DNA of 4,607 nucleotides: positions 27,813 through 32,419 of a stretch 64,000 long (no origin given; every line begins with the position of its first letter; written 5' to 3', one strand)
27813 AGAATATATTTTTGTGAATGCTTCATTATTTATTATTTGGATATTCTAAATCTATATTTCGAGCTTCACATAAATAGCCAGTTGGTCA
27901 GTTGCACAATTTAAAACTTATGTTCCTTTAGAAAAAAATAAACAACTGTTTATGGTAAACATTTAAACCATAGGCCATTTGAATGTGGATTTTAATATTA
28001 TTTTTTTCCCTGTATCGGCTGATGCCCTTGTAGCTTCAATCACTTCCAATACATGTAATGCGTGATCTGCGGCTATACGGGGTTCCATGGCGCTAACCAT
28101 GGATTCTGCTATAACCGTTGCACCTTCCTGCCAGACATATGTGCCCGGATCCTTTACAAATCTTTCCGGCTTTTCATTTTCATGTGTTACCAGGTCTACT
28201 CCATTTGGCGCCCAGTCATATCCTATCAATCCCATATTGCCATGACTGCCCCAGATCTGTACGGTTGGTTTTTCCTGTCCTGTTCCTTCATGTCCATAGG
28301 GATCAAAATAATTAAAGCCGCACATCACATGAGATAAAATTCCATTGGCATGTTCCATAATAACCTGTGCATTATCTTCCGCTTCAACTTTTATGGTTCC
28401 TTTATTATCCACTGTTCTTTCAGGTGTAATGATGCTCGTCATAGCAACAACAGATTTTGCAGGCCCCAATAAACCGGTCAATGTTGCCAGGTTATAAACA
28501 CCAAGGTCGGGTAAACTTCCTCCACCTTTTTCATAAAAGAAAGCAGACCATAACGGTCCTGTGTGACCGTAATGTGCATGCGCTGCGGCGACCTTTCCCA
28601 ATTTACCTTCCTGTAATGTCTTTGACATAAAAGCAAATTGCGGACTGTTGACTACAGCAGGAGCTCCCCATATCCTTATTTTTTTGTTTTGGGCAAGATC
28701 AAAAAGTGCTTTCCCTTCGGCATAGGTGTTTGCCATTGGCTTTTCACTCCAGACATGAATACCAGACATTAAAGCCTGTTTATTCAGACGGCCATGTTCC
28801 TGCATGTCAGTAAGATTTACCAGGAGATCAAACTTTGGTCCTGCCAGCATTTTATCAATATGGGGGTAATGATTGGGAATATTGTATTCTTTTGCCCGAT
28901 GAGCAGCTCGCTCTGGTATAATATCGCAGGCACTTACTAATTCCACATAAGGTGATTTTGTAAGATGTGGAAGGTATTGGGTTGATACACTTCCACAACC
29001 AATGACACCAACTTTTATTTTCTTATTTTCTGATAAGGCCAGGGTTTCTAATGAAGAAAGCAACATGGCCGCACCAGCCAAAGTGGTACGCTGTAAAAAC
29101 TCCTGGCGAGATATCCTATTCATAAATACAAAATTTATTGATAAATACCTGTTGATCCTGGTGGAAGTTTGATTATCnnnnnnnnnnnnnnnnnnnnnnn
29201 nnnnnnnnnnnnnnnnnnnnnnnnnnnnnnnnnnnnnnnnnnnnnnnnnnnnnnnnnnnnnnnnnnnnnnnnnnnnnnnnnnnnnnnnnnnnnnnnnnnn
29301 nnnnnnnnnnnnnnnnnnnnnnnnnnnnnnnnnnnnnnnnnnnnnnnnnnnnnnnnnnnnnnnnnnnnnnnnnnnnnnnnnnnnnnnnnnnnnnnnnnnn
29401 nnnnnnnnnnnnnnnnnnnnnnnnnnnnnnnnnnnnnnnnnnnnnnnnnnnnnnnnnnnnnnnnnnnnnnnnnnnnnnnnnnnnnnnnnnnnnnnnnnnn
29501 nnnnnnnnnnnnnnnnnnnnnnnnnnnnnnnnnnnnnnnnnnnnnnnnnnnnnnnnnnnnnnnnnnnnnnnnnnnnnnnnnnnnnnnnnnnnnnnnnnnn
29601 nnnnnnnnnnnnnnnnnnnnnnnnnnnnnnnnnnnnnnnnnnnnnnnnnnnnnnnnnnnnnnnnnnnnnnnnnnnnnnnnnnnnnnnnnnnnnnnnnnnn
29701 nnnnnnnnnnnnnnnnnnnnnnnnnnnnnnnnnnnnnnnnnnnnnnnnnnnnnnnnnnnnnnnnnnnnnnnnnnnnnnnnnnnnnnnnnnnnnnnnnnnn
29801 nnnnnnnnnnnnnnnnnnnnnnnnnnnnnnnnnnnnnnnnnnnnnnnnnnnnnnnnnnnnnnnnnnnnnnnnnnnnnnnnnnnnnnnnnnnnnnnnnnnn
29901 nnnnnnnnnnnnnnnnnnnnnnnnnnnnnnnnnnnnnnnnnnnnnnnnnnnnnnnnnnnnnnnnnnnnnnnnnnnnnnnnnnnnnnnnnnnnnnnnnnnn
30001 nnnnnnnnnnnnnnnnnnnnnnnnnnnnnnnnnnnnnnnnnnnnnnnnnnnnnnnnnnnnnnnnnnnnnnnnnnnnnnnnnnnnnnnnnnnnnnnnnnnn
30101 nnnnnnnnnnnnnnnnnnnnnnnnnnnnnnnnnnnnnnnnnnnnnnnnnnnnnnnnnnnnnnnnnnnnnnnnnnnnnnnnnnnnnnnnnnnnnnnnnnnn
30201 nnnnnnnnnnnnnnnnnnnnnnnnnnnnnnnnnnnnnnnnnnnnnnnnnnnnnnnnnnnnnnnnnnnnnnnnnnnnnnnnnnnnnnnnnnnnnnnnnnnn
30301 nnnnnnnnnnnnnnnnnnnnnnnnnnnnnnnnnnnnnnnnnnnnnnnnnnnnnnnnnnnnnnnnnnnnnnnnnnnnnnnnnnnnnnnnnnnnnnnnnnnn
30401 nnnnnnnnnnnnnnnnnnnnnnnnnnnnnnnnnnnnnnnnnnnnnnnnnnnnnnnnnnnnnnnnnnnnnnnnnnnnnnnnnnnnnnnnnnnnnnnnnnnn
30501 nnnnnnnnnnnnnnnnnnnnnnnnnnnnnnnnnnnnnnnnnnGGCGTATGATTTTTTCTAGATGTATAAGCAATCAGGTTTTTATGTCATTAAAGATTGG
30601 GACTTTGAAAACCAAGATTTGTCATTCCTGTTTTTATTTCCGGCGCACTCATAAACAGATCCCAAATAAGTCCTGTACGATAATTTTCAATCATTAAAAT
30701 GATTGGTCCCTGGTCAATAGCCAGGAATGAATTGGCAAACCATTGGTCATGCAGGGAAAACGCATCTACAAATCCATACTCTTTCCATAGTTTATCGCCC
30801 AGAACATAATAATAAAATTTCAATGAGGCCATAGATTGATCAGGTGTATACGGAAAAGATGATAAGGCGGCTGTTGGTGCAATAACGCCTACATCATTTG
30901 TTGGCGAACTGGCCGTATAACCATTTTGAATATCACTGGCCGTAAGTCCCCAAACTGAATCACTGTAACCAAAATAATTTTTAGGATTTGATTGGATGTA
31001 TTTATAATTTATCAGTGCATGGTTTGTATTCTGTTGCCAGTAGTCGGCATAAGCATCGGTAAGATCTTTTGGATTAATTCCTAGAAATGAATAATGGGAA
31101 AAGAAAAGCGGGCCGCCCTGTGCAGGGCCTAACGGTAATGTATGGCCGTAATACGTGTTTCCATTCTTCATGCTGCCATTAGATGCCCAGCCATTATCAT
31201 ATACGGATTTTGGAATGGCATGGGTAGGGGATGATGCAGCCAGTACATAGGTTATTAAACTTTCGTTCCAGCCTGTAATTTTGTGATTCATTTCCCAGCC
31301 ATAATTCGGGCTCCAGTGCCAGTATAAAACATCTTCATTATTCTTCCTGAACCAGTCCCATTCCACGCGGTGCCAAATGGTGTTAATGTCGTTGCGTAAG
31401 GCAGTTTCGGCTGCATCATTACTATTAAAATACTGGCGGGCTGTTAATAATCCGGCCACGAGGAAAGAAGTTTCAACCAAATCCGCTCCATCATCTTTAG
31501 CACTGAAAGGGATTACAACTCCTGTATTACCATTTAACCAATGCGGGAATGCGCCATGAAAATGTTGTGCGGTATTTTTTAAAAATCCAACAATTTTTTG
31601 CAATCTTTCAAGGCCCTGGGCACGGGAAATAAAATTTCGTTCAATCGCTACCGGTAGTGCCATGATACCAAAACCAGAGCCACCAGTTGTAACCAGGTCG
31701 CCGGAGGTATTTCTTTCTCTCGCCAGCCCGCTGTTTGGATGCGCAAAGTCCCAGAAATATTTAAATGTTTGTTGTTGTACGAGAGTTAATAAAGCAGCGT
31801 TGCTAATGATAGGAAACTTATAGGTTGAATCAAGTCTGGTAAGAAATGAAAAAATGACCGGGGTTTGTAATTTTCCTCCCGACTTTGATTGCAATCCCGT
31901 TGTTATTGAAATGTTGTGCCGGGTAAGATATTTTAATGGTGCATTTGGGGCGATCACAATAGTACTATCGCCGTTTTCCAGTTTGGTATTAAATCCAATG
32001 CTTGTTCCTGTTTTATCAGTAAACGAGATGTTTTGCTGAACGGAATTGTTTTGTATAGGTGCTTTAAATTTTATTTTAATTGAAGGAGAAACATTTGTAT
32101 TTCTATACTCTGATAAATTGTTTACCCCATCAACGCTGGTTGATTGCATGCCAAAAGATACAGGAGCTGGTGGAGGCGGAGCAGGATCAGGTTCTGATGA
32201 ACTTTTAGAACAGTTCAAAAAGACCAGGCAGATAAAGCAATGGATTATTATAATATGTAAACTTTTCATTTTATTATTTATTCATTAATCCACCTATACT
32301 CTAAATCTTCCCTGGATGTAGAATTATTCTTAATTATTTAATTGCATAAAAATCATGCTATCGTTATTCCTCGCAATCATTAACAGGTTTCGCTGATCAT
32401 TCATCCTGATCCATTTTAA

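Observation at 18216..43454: PUL2: two GH144-like genes plus GH3, suggesting a beta-1,2-glucan locus, but with an unexpectedly decorated enzyme set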

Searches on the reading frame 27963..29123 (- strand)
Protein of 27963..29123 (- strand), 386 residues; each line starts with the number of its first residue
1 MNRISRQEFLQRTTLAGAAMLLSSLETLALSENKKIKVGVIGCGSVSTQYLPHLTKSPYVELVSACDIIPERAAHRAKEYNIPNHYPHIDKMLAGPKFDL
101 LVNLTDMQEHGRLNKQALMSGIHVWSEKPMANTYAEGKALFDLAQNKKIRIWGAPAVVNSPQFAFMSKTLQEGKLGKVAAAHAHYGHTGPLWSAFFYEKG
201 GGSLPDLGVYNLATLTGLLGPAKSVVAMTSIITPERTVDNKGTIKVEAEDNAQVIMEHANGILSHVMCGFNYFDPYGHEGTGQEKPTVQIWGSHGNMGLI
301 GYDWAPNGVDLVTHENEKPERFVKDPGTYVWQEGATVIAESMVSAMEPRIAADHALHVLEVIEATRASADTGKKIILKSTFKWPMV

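Call 3: search_protein_families(library=pfam, proteins=[window:27963-29123:-], max_evalue=0.01)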
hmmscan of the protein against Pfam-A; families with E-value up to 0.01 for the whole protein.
window:27963-29123:- (386 aa): 4 families
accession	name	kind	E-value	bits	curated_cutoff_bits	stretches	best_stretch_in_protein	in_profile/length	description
PF22725.1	GFO_IDH_MocA_C3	-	7.6e-20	71.6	27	1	166-296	4-122/124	GFO/IDH/MocA C-terminal domain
PF01408.29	GFO_IDH_MocA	-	1.6e-19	71.2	24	1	36-151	1-116/120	Oxidoreductase family, NAD-binding Rossmann fold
PF02894.22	GFO_IDH_MocA_C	-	2.3e-11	44.3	22.9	1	169-374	3-215/218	Oxidoreductase family, C-terminal alpha/beta domain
PF03447.22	NAD_binding_3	-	0.0007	20.7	24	1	42-151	1-113/116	Homoserine dehydrogenase, NAD binding domain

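Call 10: search_solved_structures(query=window:27963-29123:-, max_evalue=0.00001)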
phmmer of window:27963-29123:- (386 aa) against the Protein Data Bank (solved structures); distinct sequences matched with E-value up to 0.00001: 46.
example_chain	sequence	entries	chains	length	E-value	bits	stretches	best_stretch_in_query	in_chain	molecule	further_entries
9m3d_B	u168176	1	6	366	3.1e-21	78.9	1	35-376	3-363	DgpA1 from W974-1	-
6jw6_A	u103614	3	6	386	7.6e-16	61.1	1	35-281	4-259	Dehydrogenase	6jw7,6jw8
3evn_A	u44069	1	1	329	1.1e-15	60.6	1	34-221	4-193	Oxidoreductase, Gfo/Idh/MocA family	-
7xr9_A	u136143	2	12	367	6.4e-15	58.1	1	35-212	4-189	DgpA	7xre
5a02_A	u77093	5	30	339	1.6e-14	56.7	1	34-242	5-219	ALDOSE-ALDOSE OXIDOREDUCTASE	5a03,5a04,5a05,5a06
3q2i_A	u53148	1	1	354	3.5e-14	55.6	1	33-250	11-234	dehydrogenase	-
3q2k_A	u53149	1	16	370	9.5e-14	54.2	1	30-241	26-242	oxidoreductase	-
4fb5_A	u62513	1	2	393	1.3e-13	53.8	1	72-296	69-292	Probable oxidoreductase protein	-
6ktj_A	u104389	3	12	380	3.2e-13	52.5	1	77-268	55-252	Scyllo-inositol dehydrogenase with L-glucose dehydrogenase activity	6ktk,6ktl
5ya8_A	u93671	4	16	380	5.2e-13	51.8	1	77-268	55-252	Scyllo-inositol dehydrogenase with L-glucose dehydrogenase activity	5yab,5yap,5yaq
3e9m_A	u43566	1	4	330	1.2e-11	47.2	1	35-229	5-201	Oxidoreductase, Gfo/Idh/MocA family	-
3fd8_A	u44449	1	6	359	1.3e-11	47.2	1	36-226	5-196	Oxidoreductase, Gfo/Idh/MocA family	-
3i23_A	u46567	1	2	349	1.5e-11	47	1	36-226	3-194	Oxidoreductase, Gfo/Idh/MocA family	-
1ofg_A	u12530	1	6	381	4.8e-11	45.3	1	30-267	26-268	GLUCOSE-FRUCTOSE OXIDOREDUCTASE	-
1ryd_A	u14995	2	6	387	5e-11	45.2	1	30-267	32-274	glucose-fructose oxidoreductase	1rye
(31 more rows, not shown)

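Call 15: search_protein_families(library=ncbifam, proteins=[window:27963-29123:-], max_evalue=0.001)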
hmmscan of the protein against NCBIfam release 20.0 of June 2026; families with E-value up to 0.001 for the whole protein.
window:27963-29123:- (386 aa): 9 families
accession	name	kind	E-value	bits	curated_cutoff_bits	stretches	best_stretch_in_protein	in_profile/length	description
TIGR04380.1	myo_inos_iolG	equivalog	5.6e-17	61.6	355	1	35-374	1-328/330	inositol 2-dehydrogenase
NF008607.0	PRK11579.1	subfamily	9.9e-14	51.1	330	1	34-377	3-345/346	oxidoreductase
NF052479.1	LevoglcsnDh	equivalog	7e-13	48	650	1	64-250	40-233/386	levoglucosan dehydrogenase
NF007574.0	PRK10206.1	equivalog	5.6e-12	45.4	352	1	39-225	6-193/345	oxidoreductase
NF040723.1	UDP-GlcNAcDh_Arch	equivalog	1.5e-11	44.4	450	1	36-257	1-214/302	UDP-N-acetylglucosamine 3-dehydrogenase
NF058561.1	BT_2158_fam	equivalog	7.8e-10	37.9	750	1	5-192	1-189/487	glycoside 3-dehydrogenase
NF058563.1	BT_2159_fam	equivalog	5.5e-09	35.5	650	1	36-182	1-147/350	disaccharide 3-dehydrogenase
NF041392.1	XylDh_Gfo6_Halo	equivalog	1.7e-06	27.1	350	0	32-255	13-251/350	D-xylose 1-dehydrogenase Gfo6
NF052679.1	InsChiInosDhIolG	equivalog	3.3e-05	23.1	540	1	36-141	3-110/343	bifunctional inositol 2-dehydrogenase/D-chiro-inositol 1-dehydrogenase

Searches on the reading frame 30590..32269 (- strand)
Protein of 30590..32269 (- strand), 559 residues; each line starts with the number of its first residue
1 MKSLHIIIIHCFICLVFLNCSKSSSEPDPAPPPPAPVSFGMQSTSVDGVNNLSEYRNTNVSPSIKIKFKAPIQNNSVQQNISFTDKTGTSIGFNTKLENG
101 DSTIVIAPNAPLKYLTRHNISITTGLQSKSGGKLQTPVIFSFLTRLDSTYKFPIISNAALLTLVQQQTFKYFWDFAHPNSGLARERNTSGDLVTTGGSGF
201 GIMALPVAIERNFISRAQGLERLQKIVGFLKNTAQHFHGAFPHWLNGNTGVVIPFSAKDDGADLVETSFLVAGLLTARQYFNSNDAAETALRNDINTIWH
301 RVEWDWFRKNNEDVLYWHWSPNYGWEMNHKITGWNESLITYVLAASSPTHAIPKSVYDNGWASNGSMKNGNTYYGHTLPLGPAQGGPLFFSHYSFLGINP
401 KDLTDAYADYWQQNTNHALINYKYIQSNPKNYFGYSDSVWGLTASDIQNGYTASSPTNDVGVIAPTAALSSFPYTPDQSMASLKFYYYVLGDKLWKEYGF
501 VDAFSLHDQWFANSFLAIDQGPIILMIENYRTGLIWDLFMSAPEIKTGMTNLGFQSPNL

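Call 3: search_protein_families(library=pfam, proteins=[window:30590-32269:-], max_evalue=0.01)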
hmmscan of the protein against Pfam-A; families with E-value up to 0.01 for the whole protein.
window:30590-32269:- (559 aa): 2 families
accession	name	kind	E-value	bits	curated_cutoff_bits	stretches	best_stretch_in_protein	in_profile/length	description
PF10091.15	Glycoamylase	-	4.7e-72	242.5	27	1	328-542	1-220/221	Putative glucoamylase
PF13205.12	Big_5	-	5.7e-10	40.3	23.6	1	58-144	17-105/105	Bacterial Ig-like domain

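Call 6: search_solved_structures(query=window:30590-32269:-, max_evalue=0.001, show_alignments=1)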
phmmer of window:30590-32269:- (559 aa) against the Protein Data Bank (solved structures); distinct sequences matched with E-value up to 0.001: 7.
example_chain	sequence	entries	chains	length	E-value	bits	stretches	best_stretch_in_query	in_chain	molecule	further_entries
4gl3_A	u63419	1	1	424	2.3e-160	537.9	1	155-558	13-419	putative glucoamylase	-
5gzk_A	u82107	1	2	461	4.8e-148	497.2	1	146-559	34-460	Uncharacterized protein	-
5gzh_A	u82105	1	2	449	7.8e-148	496.5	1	155-559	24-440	Endo-beta-1,2-glucanase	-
3eu8_A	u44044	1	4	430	4.9e-136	457.6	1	155-555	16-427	putative glucoamylase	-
4qt9_A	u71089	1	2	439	3.2e-133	448.3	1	154-556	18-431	putative glucoamylase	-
5z06_A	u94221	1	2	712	1.8e-125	422.7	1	152-551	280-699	BDI_3064 protein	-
8xul_A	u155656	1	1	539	1.3e-42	149.1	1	160-555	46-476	XCC2207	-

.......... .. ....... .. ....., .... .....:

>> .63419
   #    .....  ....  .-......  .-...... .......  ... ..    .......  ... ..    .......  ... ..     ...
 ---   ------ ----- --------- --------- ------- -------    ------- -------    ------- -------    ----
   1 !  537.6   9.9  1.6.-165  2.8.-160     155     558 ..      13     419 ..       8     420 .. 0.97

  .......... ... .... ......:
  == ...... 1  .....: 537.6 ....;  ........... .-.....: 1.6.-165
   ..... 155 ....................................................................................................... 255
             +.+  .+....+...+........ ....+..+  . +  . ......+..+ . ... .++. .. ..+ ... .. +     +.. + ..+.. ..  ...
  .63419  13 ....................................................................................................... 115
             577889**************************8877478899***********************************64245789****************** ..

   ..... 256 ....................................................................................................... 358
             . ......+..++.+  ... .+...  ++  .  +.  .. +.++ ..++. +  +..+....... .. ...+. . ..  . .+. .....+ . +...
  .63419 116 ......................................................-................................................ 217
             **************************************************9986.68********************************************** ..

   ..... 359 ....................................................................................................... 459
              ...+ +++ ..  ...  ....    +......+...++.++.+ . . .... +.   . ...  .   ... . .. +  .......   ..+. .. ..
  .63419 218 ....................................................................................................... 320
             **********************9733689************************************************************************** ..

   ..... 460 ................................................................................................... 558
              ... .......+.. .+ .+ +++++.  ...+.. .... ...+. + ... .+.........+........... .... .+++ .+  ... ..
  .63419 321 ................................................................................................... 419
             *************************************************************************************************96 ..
